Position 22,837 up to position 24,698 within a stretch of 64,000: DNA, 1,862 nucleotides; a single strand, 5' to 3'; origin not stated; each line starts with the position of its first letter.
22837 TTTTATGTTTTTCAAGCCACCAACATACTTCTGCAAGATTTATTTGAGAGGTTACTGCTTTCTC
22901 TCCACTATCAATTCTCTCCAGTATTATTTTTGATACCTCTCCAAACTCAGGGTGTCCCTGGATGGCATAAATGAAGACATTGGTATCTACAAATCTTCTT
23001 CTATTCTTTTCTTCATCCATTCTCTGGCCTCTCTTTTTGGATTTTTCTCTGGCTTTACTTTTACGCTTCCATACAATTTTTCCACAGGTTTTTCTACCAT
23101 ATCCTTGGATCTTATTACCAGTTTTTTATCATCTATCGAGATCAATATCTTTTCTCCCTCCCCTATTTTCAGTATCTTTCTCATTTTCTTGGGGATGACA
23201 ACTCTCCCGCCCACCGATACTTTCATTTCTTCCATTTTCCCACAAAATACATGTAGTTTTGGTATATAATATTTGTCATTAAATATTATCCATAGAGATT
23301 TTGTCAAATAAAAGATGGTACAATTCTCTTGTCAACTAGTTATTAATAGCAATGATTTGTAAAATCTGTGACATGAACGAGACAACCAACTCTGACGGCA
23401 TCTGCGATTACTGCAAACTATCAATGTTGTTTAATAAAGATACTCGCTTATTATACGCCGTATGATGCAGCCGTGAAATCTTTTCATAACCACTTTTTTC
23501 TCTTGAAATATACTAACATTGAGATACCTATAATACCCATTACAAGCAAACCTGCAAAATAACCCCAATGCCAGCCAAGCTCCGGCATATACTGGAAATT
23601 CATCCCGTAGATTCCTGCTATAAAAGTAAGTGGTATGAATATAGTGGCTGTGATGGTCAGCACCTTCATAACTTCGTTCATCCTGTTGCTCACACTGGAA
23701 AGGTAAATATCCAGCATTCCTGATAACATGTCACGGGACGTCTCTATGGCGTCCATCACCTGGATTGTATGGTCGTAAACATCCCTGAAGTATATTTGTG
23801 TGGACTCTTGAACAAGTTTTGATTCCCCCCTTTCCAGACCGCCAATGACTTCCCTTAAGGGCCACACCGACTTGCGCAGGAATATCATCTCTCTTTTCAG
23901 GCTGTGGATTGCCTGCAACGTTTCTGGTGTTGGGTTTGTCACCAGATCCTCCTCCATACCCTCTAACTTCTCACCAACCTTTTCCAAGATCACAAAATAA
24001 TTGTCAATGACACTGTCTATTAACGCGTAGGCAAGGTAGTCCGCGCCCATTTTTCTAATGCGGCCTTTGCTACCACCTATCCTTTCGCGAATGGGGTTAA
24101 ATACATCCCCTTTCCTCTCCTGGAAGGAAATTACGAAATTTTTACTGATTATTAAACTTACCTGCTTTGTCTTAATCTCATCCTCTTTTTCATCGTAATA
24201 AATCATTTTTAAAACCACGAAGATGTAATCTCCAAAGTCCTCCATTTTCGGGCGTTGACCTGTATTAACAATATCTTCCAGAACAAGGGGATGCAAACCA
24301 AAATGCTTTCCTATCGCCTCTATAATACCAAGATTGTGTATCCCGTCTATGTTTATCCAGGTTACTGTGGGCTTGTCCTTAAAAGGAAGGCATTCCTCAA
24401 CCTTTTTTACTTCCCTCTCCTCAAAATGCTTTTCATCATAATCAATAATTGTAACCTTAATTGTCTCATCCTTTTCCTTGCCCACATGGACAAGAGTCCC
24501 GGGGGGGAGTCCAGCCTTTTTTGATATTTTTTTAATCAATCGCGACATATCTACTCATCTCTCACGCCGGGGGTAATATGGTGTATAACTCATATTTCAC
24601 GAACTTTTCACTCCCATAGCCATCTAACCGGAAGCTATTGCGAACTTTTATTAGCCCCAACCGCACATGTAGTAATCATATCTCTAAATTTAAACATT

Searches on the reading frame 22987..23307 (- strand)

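Call 64: search_protein_families(library=pfam, proteins=[window:22987-23307:-], max_evalue=0.001)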
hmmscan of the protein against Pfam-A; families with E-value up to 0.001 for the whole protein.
window:22987-23307:- (106 aa): 1 family
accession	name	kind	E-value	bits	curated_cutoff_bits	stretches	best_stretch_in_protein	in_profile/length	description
PF04014.23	MazE_antitoxin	-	8.9e-07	29.2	24.7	1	34-69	8-44/48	Antidote-toxin recognition MazE, bacterial antitoxin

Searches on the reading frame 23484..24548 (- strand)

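Call 64: search_protein_families(library=pfam, proteins=[window:23484-24548:-], max_evalue=0.001)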
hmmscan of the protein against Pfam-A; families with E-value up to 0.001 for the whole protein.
window:23484-24548:- (354 aa): 1 family
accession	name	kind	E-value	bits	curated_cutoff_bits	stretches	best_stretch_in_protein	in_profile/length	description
PF01544.23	CorA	-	5.2e-75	252.9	27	1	62-350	4-292/292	CorA-like Mg2+ transporter protein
